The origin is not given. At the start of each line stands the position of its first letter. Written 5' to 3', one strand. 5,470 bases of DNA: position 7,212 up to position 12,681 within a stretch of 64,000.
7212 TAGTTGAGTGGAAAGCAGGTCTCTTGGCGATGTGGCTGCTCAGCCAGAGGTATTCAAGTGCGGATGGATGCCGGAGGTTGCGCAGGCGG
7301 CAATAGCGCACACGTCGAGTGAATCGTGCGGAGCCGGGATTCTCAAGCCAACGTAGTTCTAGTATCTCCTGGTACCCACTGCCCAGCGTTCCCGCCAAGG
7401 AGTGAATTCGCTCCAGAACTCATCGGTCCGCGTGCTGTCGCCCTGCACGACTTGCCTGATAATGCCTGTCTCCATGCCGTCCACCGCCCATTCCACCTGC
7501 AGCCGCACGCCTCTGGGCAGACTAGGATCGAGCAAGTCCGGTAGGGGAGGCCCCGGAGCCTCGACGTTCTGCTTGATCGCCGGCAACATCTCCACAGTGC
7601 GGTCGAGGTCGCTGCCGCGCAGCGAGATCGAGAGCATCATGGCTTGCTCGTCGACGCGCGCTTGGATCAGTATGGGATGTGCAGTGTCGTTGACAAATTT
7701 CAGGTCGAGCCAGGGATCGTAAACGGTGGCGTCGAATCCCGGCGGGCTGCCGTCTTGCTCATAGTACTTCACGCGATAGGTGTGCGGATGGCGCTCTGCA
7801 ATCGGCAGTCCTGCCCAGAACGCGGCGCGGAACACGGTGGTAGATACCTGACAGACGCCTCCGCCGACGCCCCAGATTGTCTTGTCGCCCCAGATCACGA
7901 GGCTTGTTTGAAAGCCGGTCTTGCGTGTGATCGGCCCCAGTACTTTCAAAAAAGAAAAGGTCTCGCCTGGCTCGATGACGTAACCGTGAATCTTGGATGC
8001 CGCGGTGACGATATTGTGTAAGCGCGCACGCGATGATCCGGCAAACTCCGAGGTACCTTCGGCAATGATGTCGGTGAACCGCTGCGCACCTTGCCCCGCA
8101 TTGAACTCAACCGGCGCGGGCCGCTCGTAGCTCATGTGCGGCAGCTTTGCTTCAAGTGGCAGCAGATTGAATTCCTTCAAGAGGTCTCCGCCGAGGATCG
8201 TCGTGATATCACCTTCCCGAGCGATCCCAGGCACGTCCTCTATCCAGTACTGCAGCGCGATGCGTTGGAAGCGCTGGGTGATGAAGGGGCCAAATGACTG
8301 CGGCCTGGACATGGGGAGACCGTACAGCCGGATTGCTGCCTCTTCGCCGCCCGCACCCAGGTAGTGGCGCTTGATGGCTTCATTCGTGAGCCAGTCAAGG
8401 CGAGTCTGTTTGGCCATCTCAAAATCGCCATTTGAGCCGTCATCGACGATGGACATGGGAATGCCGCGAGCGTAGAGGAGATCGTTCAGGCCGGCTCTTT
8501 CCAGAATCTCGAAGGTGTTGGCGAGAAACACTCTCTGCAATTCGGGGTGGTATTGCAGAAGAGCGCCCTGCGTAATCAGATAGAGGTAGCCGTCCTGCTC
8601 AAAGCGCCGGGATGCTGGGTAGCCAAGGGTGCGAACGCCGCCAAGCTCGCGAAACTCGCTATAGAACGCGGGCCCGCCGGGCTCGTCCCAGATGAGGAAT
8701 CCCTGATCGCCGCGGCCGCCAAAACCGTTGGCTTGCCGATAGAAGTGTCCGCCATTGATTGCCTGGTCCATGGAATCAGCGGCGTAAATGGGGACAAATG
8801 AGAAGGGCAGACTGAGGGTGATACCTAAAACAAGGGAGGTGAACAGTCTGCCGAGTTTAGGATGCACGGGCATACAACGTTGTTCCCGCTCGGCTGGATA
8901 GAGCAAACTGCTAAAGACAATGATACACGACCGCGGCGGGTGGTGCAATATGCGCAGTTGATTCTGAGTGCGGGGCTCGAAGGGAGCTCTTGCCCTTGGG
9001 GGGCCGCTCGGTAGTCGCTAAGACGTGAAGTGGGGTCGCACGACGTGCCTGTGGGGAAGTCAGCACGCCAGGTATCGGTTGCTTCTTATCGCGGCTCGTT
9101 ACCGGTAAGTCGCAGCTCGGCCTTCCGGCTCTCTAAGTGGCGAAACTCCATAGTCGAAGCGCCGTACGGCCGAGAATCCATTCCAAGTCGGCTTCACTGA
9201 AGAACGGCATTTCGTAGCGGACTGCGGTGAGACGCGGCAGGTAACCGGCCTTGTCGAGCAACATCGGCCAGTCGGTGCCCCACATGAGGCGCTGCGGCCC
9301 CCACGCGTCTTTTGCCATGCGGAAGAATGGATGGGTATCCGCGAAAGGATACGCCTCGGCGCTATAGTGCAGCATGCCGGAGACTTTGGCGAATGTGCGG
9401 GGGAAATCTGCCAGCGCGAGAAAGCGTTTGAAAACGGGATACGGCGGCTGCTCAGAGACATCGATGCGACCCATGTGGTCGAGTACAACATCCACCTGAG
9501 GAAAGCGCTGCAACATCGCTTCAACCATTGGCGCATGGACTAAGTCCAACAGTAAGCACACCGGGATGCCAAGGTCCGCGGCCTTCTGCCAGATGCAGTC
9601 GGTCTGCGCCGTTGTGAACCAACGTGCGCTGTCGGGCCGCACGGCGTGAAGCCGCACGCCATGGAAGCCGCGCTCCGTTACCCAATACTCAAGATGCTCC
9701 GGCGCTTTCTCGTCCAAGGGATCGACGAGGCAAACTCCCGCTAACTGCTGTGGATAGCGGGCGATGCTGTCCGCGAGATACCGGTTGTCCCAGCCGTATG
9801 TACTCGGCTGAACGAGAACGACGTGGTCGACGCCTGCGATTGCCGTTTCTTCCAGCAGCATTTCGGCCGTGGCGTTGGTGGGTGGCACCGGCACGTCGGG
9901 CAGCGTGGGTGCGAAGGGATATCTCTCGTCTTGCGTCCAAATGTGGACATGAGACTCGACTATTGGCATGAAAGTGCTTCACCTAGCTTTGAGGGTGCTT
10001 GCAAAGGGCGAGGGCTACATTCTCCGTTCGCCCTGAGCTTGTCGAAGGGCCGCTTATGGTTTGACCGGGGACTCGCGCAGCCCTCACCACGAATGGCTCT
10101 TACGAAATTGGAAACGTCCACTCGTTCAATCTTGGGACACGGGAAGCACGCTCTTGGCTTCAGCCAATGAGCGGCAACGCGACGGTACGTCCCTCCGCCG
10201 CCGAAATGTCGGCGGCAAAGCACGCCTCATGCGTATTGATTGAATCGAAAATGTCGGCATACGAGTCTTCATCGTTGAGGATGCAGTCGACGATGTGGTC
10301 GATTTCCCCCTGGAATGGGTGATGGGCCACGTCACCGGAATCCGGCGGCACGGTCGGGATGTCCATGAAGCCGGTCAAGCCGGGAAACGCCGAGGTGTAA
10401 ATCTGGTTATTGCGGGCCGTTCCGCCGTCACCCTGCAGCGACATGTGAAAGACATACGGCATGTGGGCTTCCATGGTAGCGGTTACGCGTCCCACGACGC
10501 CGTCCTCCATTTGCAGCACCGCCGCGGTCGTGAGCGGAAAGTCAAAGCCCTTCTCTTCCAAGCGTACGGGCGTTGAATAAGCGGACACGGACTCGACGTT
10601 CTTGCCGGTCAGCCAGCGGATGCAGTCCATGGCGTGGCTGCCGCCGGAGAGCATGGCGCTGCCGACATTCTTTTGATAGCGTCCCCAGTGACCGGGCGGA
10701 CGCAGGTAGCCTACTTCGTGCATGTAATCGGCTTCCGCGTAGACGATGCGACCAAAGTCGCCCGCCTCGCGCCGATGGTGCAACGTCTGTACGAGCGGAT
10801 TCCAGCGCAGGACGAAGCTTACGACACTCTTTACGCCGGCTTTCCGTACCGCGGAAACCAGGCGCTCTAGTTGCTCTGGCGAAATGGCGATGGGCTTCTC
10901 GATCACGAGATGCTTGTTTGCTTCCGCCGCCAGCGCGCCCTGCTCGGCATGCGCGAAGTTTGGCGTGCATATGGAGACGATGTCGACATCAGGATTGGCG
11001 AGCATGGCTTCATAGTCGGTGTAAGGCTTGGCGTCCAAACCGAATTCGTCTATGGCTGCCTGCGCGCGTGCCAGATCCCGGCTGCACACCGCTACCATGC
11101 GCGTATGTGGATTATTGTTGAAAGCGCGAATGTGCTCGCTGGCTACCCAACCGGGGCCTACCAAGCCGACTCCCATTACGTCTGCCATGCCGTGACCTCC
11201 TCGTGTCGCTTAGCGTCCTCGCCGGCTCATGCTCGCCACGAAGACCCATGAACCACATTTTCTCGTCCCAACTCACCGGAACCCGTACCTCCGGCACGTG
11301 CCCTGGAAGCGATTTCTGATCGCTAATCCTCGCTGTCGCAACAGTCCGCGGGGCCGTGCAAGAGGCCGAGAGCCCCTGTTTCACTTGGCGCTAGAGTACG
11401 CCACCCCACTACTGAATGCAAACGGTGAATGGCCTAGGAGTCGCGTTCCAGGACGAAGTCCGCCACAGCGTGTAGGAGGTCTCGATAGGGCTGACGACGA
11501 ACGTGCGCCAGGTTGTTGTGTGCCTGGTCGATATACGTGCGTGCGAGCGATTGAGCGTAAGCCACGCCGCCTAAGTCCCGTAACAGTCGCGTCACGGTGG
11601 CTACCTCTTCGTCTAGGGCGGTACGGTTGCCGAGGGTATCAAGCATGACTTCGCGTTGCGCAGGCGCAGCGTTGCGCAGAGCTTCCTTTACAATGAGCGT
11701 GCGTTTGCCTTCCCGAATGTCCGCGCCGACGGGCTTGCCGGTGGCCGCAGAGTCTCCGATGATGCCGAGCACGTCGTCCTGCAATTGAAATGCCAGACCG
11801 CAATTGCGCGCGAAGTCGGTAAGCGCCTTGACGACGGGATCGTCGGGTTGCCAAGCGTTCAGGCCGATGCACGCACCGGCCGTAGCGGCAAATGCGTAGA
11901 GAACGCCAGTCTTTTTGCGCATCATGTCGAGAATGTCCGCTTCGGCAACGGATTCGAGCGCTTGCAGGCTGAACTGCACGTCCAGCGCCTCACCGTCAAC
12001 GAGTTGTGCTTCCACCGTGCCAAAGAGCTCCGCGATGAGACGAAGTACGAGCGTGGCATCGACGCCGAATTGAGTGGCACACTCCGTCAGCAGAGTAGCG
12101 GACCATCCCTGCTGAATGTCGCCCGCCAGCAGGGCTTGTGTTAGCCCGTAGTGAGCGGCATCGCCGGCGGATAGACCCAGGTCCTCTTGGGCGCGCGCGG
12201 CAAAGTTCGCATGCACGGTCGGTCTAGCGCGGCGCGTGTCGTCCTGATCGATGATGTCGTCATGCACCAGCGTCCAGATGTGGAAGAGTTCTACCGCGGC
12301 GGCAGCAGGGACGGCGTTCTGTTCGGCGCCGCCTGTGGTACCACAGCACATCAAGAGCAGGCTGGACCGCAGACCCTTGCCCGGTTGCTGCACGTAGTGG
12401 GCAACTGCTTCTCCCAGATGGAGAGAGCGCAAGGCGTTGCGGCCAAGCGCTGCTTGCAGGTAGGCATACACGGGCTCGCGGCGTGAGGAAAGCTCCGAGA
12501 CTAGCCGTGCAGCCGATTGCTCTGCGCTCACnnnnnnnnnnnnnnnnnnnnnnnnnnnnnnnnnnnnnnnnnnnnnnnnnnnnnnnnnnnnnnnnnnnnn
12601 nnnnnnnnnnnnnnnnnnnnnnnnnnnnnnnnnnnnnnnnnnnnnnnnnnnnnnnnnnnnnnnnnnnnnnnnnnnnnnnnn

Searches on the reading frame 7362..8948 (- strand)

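Call 57: search_protein_families(library=pfam, proteins=[window:7362-8948:-], max_evalue=0.00001)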
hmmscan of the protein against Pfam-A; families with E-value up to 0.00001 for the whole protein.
window:7362-8948:- (529 aa): 1 family
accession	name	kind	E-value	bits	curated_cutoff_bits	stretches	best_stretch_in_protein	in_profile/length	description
PF04294.18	VanW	-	8.8e-44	148.6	27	1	309-441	2-129/130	VanW like protein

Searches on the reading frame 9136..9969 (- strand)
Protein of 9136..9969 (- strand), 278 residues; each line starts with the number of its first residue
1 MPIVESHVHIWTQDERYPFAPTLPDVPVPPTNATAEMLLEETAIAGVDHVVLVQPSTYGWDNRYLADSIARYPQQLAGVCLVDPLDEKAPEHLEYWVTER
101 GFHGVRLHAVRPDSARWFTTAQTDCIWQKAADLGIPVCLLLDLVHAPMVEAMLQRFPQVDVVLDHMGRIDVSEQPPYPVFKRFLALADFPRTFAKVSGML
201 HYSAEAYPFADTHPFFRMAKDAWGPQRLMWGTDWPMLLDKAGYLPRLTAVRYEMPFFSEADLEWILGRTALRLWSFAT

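Call 57: search_protein_families(library=pfam, proteins=[window:9136-9969:-], max_evalue=0.00001)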
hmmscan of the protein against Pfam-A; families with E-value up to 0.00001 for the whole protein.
window:9136-9969:- (278 aa): 1 family
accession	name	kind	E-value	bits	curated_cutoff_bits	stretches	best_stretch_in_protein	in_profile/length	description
PF04909.20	Amidohydro_2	-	2.8e-45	155.7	26.4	1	5-276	2-289/289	Amidohydrolase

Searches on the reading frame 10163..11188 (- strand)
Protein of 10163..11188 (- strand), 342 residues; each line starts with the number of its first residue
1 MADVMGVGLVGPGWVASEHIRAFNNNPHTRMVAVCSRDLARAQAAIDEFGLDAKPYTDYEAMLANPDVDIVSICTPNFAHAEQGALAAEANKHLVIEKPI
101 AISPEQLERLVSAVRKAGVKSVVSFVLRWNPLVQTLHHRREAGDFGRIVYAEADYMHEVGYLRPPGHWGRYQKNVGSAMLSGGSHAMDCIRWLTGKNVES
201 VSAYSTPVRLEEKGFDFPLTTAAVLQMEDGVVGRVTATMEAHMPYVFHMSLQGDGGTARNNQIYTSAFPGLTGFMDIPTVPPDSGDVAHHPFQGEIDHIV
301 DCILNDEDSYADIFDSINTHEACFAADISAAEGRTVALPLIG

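Call 57: search_protein_families(library=pfam, proteins=[window:10163-11188:-], max_evalue=0.00001)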
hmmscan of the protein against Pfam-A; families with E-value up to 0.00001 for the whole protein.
window:10163-11188:- (342 aa): 4 families
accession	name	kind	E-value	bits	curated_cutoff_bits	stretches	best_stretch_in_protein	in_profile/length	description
PF01408.29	GFO_IDH_MocA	-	1.5e-29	103.6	24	1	6-123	2-118/120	Oxidoreductase family, NAD-binding Rossmann fold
PF22725.1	GFO_IDH_MocA_C3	-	7.1e-17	62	27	1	133-258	1-123/124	GFO/IDH/MocA C-terminal domain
PF02894.22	GFO_IDH_MocA_C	-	5e-13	49.8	22.9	1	141-338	5-218/218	Oxidoreductase family, C-terminal alpha/beta domain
PF03447.22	NAD_binding_3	-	1.7e-07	32.4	24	1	11-122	1-114/116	Homoserine dehydrogenase, NAD binding domain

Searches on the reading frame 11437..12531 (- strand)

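Call 57: search_protein_families(library=pfam, proteins=[window:11437-12531:-], max_evalue=0.00001)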
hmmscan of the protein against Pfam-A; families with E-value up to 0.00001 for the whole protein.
window:11437-12531:- (365 aa): 1 family
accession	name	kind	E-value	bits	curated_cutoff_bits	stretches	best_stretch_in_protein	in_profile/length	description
PF00348.22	polyprenyl_synt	-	2.5e-52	178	27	1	39-315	4-249/251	Polyprenyl synthetase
